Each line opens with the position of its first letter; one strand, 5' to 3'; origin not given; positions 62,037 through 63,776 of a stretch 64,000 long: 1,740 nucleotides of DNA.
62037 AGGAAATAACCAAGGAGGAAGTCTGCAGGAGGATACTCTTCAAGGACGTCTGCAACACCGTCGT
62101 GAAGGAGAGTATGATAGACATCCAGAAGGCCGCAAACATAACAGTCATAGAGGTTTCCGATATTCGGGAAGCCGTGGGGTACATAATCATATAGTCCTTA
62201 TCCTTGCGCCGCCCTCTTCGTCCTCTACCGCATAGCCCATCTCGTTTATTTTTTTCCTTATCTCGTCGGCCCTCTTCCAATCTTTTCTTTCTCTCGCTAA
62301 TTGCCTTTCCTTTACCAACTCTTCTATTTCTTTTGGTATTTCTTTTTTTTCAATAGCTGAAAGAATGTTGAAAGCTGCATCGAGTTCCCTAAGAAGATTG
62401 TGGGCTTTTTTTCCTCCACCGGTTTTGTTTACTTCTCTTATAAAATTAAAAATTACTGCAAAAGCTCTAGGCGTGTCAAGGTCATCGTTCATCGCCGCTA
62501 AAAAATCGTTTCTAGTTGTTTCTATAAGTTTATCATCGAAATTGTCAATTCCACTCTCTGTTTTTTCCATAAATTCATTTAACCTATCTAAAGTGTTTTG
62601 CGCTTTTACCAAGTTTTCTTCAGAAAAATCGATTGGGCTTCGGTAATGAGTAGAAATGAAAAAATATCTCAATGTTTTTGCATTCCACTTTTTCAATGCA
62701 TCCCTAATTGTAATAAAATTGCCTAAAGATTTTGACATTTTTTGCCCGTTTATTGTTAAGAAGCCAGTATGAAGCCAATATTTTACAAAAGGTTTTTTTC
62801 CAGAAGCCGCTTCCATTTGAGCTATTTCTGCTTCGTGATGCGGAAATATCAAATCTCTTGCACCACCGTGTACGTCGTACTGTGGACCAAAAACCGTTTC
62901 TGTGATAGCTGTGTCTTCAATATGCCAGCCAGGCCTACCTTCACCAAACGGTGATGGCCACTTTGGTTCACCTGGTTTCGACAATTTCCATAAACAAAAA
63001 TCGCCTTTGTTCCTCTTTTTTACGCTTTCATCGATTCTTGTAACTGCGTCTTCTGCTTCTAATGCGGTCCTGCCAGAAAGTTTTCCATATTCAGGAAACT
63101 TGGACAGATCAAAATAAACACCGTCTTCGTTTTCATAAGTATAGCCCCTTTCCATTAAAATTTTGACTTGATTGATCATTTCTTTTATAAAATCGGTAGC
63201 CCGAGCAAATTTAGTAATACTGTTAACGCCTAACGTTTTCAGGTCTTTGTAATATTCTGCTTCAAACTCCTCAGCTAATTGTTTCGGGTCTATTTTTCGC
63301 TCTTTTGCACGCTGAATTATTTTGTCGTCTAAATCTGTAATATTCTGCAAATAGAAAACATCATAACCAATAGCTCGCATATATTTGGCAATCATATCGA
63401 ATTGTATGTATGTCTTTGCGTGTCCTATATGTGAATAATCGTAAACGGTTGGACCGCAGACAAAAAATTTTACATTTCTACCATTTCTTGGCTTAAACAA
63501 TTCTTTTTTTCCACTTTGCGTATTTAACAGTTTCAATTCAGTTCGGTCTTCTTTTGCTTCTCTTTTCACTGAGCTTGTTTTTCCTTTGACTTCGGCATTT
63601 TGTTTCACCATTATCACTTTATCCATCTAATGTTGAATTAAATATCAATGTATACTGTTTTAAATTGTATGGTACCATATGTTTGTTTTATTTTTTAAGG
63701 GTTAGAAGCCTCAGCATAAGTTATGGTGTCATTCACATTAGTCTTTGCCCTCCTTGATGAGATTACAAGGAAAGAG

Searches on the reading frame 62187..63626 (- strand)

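Call 57: search_protein_families(library=pfam, proteins=[window:62187-63626:-], max_evalue=0.0001)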
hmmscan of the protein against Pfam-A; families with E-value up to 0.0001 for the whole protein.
window:62187-63626:- (479 aa): 6 families
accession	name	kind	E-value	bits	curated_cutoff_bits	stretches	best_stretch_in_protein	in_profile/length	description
PF01406.26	tRNA-synt_1e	-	1.4e-116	389.6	27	1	44-343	2-300/301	tRNA synthetases class I (C) catalytic domain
PF09334.17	tRNA-synt_1g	-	4.2e-24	85.5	20.1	2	63-175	12-125/391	tRNA synthetases class I (M)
PF00133.28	tRNA-synt_1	-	4.1e-10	39.4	22.7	1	268-334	347-413/414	tRNA synthetases class I (I, L, M and V)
PF09190.17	DALR_2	-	6.2e-10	39.9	22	1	375-424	2-51/57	DALR domain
PF23493.1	CysS_C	-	7.2e-10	39.3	23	1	429-477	3-51/51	Cysteinyl-tRNA ligase anticodon binding domain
PF01921.24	tRNA-synt_1f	-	1.3e-08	34.7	27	1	291-356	277-342/360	tRNA synthetases class I (K)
